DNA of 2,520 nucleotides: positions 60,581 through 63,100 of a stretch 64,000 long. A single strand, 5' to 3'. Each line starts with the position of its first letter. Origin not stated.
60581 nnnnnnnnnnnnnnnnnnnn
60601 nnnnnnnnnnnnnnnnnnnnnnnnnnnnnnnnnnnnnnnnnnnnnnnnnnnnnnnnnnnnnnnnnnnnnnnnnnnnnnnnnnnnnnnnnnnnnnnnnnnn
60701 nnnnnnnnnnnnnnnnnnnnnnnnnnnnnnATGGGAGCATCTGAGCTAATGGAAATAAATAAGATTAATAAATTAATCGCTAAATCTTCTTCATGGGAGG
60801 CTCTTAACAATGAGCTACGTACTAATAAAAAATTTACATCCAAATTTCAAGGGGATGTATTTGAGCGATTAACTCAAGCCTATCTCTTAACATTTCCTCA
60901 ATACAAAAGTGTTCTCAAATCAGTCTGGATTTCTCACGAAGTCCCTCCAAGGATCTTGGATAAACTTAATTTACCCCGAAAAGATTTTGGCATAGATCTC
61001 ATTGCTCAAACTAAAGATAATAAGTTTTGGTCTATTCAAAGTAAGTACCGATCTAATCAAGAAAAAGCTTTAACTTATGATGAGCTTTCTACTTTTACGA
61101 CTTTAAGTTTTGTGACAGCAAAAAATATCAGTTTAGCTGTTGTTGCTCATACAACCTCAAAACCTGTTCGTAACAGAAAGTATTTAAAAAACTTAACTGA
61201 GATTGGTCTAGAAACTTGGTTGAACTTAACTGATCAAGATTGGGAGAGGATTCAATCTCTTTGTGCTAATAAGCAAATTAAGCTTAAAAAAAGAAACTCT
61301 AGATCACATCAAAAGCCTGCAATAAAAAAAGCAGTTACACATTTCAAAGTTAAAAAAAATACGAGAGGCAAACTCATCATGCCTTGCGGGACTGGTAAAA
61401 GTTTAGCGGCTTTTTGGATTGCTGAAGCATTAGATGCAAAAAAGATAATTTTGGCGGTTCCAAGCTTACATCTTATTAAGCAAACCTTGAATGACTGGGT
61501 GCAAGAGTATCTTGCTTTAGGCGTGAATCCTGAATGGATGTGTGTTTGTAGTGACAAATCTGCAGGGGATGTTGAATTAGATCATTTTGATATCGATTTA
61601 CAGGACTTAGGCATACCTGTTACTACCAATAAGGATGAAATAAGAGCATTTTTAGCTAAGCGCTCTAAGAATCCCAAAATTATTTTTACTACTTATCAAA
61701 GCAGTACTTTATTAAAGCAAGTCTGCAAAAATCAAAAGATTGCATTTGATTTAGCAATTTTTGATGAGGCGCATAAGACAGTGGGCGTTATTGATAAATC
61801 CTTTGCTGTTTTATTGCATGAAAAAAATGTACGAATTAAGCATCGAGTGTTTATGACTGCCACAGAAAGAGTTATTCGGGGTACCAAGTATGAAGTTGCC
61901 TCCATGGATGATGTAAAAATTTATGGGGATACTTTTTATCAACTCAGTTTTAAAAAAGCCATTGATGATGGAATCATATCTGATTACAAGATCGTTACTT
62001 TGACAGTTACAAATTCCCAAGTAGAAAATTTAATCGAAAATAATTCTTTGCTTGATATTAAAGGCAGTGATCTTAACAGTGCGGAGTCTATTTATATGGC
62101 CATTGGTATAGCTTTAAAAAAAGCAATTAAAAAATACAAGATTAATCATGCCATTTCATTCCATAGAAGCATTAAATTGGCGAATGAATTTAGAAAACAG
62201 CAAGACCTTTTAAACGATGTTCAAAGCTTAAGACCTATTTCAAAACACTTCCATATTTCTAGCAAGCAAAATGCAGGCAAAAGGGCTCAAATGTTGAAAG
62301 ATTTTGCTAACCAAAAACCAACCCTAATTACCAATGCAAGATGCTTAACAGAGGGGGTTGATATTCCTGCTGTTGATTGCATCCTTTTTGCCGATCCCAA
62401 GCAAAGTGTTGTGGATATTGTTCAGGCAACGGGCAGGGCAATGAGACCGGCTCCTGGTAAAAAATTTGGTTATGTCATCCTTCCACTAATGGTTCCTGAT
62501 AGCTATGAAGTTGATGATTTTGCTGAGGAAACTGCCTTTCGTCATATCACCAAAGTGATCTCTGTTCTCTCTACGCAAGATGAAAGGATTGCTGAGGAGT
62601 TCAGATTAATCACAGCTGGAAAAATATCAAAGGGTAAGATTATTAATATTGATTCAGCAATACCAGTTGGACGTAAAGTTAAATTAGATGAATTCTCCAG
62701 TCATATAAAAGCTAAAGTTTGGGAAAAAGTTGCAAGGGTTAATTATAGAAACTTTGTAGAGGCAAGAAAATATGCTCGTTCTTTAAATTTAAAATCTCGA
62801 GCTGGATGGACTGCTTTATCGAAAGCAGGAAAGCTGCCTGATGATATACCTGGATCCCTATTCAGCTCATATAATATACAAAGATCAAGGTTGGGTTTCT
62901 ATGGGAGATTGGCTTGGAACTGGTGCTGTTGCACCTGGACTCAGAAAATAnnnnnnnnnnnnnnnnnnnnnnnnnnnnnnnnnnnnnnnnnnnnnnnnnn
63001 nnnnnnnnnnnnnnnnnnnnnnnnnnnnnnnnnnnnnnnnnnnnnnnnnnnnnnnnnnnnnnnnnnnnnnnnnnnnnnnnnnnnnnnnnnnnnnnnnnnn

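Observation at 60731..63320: PD-(D/E)xK nuclease-like domain fused to an SF2 helicase and a triple 66-aa C-terminal repeat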

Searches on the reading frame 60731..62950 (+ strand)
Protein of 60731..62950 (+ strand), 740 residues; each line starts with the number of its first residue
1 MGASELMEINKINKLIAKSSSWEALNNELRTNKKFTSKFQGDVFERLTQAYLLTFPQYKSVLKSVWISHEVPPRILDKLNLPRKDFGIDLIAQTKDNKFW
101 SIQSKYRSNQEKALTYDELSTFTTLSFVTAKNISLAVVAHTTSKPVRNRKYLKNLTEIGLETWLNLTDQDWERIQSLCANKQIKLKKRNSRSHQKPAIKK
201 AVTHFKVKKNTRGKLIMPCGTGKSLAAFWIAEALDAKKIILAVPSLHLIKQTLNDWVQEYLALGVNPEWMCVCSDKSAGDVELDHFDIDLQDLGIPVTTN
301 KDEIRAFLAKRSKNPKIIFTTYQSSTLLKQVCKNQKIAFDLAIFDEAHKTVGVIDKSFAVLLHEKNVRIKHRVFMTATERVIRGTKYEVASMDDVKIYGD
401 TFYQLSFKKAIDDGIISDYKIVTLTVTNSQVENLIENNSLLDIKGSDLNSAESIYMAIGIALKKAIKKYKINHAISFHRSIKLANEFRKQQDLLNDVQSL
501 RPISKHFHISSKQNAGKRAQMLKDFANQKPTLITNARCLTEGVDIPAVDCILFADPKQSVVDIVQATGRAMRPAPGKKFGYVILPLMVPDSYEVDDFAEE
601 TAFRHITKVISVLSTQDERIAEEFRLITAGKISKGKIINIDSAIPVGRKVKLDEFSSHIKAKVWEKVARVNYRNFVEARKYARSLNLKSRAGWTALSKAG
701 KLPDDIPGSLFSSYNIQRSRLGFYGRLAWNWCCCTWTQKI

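Call 6: search_protein_families(library=pfam, proteins=[window:60731-62950:+], max_evalue=0.1)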
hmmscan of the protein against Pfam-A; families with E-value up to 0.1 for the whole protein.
window:60731-62950:+ (740 aa): 5 families
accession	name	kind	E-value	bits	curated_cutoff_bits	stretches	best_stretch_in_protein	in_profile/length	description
PF04851.21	ResIII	-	1.1e-16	61.6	22.5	1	190-378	4-161/164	Type III restriction enzyme, res subunit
PF13156.12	Mrr_cat_2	-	3.6e-13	50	22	1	56-147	4-89/127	Restriction endonuclease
PF00271.37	Helicase_C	-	4.4e-11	43.5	23.5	1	462-572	6-108/110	Helicase conserved C-terminal domain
PF00270.35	DEAD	-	3.7e-07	30.5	26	1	193-378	3-159/167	DEAD/DEAH box helicase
PF18766.7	SWI2_SNF2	-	0.0094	16.1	26.7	0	298-419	79-188/221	SWI2/SNF2 ATPase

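Call 7: search_protein_families(library=ncbifam, proteins=[window:60731-62950:+], max_evalue=0.1)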
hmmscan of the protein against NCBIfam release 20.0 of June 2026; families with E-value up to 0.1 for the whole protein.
window:60731-62950:+ (740 aa): 6 families
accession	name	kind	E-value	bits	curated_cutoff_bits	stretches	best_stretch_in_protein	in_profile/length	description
TIGR04095.1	dnd_restrict_1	equivalog_domain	8.7e-21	74.4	600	2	463-603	269-411/451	DNA phosphorothioation system restriction enzyme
NF046051.1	restrict_EcoAI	equivalog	4.2e-17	61.8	550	1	179-579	147-522/768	EcoAI/FtnUII family type I restriction enzme subunit R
NF053632.1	heli_RadD_YejH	equivalog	7.9e-16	57.4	720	2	305-583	78-352/573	DNA repair helicase RadD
NF010337.0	PRK13766.1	equivalog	5e-07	28.2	610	1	517-577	412-472/781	Hef nuclease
NF045503.1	repair_heli_XPB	equivalog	4.5e-05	22.2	610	1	68-251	71-243/548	DNA repair helicase XPB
TIGR03936.1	sam_1_link_chp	equivalog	0.033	13.9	71.9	1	168-236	123-191/209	TIGR03936 family radical SAM-associated protein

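Call 8: search_protein_families(library=padloc, proteins=[window:60731-62950:+], max_evalue=0.1)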
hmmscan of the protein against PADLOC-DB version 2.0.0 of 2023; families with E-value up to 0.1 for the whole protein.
window:60731-62950:+ (740 aa): 10 families
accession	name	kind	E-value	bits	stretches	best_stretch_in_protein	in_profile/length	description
PDLC03597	REase_MTase_IIG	-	2.5e-97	324.9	1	21-630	4-653/1646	Type IIG restriction enzyme-methyltransferase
PDLC03051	REase_MTase_I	-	3.6e-67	224.6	1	21-643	14-671/1591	Type I restriction enzyme-methyltransferase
PDLC02707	PbeA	-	2.6e-23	80.5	1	174-600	237-644/672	PbeA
PDLC02704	PbeA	-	5e-18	62.9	2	497-595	557-653/682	PbeA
PDLC02706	PbeA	-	2.9e-14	50.6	2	492-591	576-677/722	PbeA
PDLC03049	REase_I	-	5e-11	39.3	1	335-579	281-532/807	Type I restriction enzyme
PDLC01439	typeIV_DinG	-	3.2e-06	24.1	1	187-259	13-82/575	CAS-IV-A; associated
PDLC03659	mREase_IV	-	3.6e-06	23.1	1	510-608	490-584/945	Type IV methyl-directed restriction enzyme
PDLC03928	PsyrT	-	0.00073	15.9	1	513-646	275-405/689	-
PDLC02870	DpdF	-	0.018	11.5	0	515-572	262-319/534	DpdF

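Call 9: search_protein_families(library=phrogs, proteins=[window:60731-62950:+], max_evalue=0.1)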
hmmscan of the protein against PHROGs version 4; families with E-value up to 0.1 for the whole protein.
window:60731-62950:+ (740 aa): 5 families
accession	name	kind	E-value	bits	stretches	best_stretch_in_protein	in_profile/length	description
phrog_16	-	DNA, RNA and nucleotide metabolism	2.3e-42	146.3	1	185-583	268-596/986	DNA helicase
phrog_62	-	DNA, RNA and nucleotide metabolism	1.5e-13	50.2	1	169-378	678-848/1881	DNA helicase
phrog_9690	-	DNA, RNA and nucleotide metabolism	3e-11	43.9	1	300-574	6-257/306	DNA helicase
phrog_2488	-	DNA, RNA and nucleotide metabolism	1.4e-10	41.6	1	169-408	5-240/579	DNA helicase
phrog_16694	-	unknown function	2.5e-05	23.4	0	502-574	590-661/1010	-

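Call 38: search_solved_structures(query=window:60731-62950:+, show_alignments=2, max_evalue=0.001)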
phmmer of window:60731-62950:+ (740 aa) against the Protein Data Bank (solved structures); distinct sequences matched with E-value up to 0.001: 8.
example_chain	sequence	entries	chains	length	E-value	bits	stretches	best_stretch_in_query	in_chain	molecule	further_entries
4xqk_A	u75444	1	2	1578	1.1e-69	238.6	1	21-643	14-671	LlaBIII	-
5ffj_A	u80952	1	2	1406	1.2e-53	185.6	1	186-643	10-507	Endonuclease and methylase LlaGI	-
6jde_B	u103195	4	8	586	1.4e-09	40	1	303-578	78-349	Putative DNA repair helicase RadD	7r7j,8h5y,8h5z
1wp9_A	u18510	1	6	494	6.2e-06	27.9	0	519-578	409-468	ATP-dependent RNA helicase, putative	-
6p66_A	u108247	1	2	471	9.7e-06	27.3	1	460-580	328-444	DNA repair protein RAD25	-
2fwr_A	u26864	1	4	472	9.8e-06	27.3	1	460-580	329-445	DNA repair protein RAD25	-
3h1t_A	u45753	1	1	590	6.4e-05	24.6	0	337-573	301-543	Type I site-specific restriction-modification system, R (Restriction) subunit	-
2fzl_A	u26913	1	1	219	0.00012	23.6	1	460-580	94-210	DNA repair protein RAD25, XPB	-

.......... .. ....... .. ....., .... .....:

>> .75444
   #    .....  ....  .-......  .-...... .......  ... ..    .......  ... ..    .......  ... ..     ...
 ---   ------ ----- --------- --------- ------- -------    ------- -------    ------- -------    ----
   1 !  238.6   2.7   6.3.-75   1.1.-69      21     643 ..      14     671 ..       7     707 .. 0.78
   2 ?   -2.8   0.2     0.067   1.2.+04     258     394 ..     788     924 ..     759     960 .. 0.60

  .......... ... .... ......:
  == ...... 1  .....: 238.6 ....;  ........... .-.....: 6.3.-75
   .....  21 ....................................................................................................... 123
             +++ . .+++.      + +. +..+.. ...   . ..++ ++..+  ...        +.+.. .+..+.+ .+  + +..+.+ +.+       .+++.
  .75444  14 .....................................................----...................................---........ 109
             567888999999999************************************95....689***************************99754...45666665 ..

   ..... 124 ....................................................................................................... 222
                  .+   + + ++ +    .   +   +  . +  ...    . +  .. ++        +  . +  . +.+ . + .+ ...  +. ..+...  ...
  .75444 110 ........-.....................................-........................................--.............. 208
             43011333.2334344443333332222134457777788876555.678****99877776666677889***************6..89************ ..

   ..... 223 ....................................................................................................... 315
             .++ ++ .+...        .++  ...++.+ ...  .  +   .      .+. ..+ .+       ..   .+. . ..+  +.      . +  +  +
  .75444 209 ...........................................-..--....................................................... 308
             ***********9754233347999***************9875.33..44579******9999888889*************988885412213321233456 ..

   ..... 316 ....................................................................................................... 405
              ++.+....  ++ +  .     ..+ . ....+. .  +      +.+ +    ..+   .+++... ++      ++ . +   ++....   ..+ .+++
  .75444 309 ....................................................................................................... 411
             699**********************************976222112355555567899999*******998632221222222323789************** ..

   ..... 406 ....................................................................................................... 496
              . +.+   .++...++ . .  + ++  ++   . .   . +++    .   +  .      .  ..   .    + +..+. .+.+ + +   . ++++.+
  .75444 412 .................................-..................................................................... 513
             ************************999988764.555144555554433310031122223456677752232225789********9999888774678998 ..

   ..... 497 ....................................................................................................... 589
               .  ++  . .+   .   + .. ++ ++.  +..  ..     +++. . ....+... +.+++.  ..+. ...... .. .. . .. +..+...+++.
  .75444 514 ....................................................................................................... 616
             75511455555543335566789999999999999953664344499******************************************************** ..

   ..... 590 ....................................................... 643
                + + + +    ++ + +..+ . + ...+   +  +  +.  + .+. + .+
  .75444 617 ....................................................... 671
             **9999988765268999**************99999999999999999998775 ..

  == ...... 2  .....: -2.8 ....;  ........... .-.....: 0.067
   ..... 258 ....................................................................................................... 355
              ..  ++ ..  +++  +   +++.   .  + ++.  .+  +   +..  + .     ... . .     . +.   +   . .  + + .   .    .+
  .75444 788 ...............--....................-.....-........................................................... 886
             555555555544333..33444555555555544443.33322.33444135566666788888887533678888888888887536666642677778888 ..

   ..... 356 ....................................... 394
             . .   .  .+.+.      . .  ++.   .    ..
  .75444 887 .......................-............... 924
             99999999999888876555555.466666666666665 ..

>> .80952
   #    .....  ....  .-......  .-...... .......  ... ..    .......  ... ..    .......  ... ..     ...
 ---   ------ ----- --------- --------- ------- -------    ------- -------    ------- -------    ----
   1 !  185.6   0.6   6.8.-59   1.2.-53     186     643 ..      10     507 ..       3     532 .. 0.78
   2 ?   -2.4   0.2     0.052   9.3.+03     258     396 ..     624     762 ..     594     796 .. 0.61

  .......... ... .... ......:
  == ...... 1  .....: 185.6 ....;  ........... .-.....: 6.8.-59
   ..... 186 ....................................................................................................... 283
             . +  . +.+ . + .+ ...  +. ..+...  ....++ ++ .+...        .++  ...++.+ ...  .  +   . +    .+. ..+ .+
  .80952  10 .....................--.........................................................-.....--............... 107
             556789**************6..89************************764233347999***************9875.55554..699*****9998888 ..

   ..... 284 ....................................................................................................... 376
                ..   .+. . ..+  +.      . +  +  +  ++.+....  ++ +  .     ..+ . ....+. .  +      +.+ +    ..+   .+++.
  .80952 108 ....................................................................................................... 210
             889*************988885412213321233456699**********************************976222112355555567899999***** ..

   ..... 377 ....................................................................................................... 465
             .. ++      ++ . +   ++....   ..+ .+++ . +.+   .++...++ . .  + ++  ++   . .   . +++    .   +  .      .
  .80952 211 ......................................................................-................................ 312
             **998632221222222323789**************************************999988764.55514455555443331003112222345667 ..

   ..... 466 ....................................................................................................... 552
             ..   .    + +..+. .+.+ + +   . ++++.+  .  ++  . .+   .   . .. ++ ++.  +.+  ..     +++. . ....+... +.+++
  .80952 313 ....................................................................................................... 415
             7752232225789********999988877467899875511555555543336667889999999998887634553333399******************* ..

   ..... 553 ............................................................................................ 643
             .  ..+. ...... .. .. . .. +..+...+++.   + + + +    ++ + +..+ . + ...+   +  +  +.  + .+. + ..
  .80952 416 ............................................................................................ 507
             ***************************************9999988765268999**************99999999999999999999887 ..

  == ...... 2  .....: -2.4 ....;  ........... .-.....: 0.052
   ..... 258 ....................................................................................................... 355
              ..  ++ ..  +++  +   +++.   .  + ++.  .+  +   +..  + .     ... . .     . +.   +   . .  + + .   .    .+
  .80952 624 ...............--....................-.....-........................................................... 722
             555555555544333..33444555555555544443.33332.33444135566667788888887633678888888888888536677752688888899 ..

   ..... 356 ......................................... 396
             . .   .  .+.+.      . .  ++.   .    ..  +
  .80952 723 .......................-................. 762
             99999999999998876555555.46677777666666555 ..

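Call 55: find_related_loci(query=A2, collection=genome_contigs, flank=7000)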
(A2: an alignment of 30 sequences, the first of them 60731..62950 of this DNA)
Query A2 (740 aa) in genome_contigs; peptide patterns used: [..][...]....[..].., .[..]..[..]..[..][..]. (x = any residue, [..] = any of these).
463 stretches matched a pattern; 311 encode a relative of the query (tblastn E <= 1e-3); the best 80 are kept; 80 distinct loci.
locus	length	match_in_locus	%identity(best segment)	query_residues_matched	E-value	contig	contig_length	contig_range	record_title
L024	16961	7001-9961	55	6-722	0e+0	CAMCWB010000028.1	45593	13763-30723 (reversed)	MAG: Bauldia litoralis isolate MH-09jul19-191 genome assembly, contig: MH-09jul19-C1557, whole genome shotgun sequence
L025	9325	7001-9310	54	11-715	0e+0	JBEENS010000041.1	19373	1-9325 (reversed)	MAG: Pseudomonadota bacterium isolate crookedriver_2019_sw_WHONDRS-S19S_0041_F_bin.22 scaffold_287, whole genome shotgun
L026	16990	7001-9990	52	1-729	0e+0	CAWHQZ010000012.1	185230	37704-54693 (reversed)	MAG: uncultured Alphaproteobacteria bacterium isolate MFD06229.bin.1.199 genome assembly, contig: contig_29649, whole ge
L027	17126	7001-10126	51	6-714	0e+0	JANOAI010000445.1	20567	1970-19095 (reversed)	MAG: Pirellulaceae bacterium isolate VAR_18_metabat_324 VAR_18_k141_2751519, whole genome shotgun sequence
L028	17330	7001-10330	50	4-740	0e+0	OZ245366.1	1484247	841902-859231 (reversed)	MAG: Thermodesulfobacteriota bacterium isolate 7d8b8fe6-3389-4070-a091-d9a8b8500587 genome assembly, chromosome: 1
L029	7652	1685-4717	51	40-714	0e+0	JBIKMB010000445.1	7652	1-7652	MAG: Pirellulaceae bacterium isolate ME2014-08-29_3300036719_group5_bin81 Rohwer_bin1640_scaffold_15654_c1, whole genome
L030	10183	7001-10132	48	9-715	0e+0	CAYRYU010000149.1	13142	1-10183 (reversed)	MAG TPA_asm: uncultured bacterium isolate binchicken_co66_92 genome assembly, contig: NODE_7223_length_13142_cov_19.9212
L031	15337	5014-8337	50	4-731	0e+0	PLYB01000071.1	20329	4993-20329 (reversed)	MAG: Gallionellaceae bacterium isolate palsa_1006 73.20120700_P3D.316_contig_87635, whole genome shotgun sequence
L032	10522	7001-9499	51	9-707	0e+0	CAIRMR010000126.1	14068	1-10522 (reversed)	MAG: uncultured Bacteroidales bacterium isolate Loclat_bin-01022 genome assembly, contig: bin-01022:126/223, whole genom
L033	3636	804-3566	47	9-729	0e+0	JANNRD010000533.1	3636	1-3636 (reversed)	MAG: Acidobacteriota bacterium isolate SOY_31_metabat_379 SOY_31_k141_2545721, whole genome shotgun sequence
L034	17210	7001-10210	51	38-714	0e+0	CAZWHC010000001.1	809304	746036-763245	MAG TPA_asm: uncultured Rikenellaceae bacterium isolate binchicken_co115_197 genome assembly, contig: NODE_2_length_8093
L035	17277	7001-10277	53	19-740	0e+0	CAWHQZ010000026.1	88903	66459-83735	MAG: uncultured Alphaproteobacteria bacterium isolate MFD06229.bin.1.199 genome assembly, contig: contig_53018, whole ge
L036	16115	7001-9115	49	3-714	0e+0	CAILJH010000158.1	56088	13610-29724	MAG: uncultured Prolixibacteraceae bacterium isolate MJ-time_bin-5436 genome assembly, contig: bin-5436:158/287, whole g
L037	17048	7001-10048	48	20-734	0e+0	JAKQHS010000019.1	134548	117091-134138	MAG: Bacteroidota bacterium isolate USDE_metabat.41 k141_504459, whole genome shotgun sequence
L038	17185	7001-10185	51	6-740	0e+0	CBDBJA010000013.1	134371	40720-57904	MAG: Thermodesulfobacteriota bacterium isolate 9e4b1e2a-9897-4602-aa7f-64ffbed5bca6 genome assembly, contig: contig_13, 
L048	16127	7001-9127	45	9-714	0e+0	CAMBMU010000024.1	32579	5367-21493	MAG: Spirosoma fluviale isolate MsH-01oct19-20 genome assembly, contig: MsH-01oct19-C2249, whole genome shotgun sequence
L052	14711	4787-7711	44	12-714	0e+0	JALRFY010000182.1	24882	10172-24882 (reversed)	MAG: Akkermansiaceae bacterium isolate LJ.19 LJ_1348867, whole genome shotgun sequence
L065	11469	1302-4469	42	20-714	0e+0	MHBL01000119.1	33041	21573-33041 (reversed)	MAG: Lentisphaerae bacterium RIFOXYA12_64_32 RifOxyA12_Lentisphaerae_64_32_updatedv2_205, whole genome shotgun sequence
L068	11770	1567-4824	45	15-722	0e+0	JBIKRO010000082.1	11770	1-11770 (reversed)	MAG: Aquirufa sp. isolate ME2015-06-10_3300042356_group6_bin75 Rohwer_bin643_scaffold_48_c2, whole genome shotgun sequen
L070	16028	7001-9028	47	41-717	0e+0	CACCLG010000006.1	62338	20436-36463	uncultured Pelagibacteraceae bacterium isolate AG-360-M22 genome assembly, contig: AG-360-M22_NODE_6, whole genome shotg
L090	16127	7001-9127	42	12-714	7e-180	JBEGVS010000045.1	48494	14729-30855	MAG: Pseudomonadota bacterium isolate riogrande_2019_sw_WHONDRS-S19S_0066_B_bin.28 scaffold_2065631, whole genome shotgu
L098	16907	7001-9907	44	5-714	7e-176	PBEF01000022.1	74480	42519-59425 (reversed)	MAG: Candidatus Neomarinimicrobiota bacterium isolate SP328 MHASMcontig_1676789, whole genome shotgun sequence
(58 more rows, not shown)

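Call 68: search_protein_families(library=pfam, alignment_id=A5, max_evalue=0.001)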
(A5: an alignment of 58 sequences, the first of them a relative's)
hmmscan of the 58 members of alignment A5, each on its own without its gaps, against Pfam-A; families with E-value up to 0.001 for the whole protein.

A. member 1, L026:2070-2354:- (94 aa): 0 families

B. families by the number of members that match (of 58 scanned): 16 families
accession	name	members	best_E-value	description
PF00589.27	Phage_integrase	4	8.3e-20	Phage integrase family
PF00239.26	Resolvase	2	1.9e-43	Resolvase, N terminal domain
PF13102.12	Phage_int_SAM_5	2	5.8e-16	Phage integrase SAM-like domain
PF14882.11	INT_rpt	2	1.1e-10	Integrase repeat unit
PF17293.8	Arm-DNA-bind_5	2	1.2e-10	Arm DNA-binding domain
PF12705.13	PDDEXK_1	1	1.3e-17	PD-(D/E)XK nuclease superfamily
PF20441.4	TerL_nuclease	1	1.2e-13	Terminase large subunit, endonuclease domain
PF01381.28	HTH_3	1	6.6e-11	Helix-turn-helix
PF18406.6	DUF1281_C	1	1.5e-10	Ferredoxin-like domain in Api92-like protein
PF10926.14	DUF2800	1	1.7e-06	Protein of unknown function (DUF2800)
PF04471.18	Mrr_cat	1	4.7e-06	Restriction endonuclease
PF13443.12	HTH_26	1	6.8e-06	Cro/C1-type HTH DNA-binding domain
PF03592.21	Terminase_2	1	0.00013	Terminase small subunit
PF13560.12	HTH_31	1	0.00015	Helix-turn-helix domain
PF02796.21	HTH_7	1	0.00018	Helix-turn-helix domain of resolvase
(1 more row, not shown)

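Call 69: search_protein_families(library=pfam, proteins=[L048:5685-6875:+, L052:1861-3201:+, L068:6460-7707:-, L090:4778-5980:-, L098:10370-11404:-, L070:6103-6852:+, L070:10882-11517:+, L026:4099-5037:+, L035:5814-6758:+, L065:4803-5747:+], max_evalue=0.001)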
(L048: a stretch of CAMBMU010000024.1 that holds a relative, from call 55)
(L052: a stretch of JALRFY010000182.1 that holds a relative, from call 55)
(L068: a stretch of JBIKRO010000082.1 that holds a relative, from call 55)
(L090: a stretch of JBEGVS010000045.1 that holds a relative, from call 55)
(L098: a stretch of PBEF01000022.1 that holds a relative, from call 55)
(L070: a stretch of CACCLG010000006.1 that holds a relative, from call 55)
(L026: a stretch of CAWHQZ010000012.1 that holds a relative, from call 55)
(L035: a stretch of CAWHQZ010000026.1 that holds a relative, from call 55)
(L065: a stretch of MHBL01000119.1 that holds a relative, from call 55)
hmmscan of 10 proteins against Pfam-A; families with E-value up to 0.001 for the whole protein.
L048:5685-6875:+ (397 aa): 3 families
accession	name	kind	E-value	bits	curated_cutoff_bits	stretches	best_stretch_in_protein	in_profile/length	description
PF13102.12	Phage_int_SAM_5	-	5.8e-16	59.1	22.3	1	105-192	3-89/98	Phage integrase SAM-like domain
PF00589.27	Phage_integrase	-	3.7e-11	43.6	27.1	1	237-381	26-170/172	Phage integrase family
PF17293.8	Arm-DNA-bind_5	-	1.2e-10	42.1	22.6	1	15-90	10-84/87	Arm DNA-binding domain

L052:1861-3201:+ (447 aa): 0 families

L068:6460-7707:- (415 aa): 3 families
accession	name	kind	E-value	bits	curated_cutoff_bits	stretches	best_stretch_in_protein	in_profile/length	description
PF00589.27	Phage_integrase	-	4.2e-14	53.1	27.1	1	245-400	7-169/172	Phage integrase family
PF13102.12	Phage_int_SAM_5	-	1.5e-12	48.1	22.3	1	126-229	2-96/98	Phage integrase SAM-like domain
PF17293.8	Arm-DNA-bind_5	-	5e-10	40.2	22.6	1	21-99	1-79/87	Arm DNA-binding domain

L090:4778-5980:- (400 aa): 0 families

L098:10370-11404:- (344 aa): 2 families
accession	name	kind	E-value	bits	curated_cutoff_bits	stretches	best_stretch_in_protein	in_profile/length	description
PF00589.27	Phage_integrase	-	8.3e-20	71.7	27.1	1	204-333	28-167/172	Phage integrase family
PF24624.1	Int_N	-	0.00056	21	27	0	120-175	59-100/100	Phage integrase, N-terminal domain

L070:6103-6852:+ (250 aa): 0 families

L070:10882-11517:+ (212 aa): 0 families

L026:4099-5037:+ (313 aa): 0 families

L035:5814-6758:+ (315 aa): 0 families

L065:4803-5747:+ (315 aa): 0 families
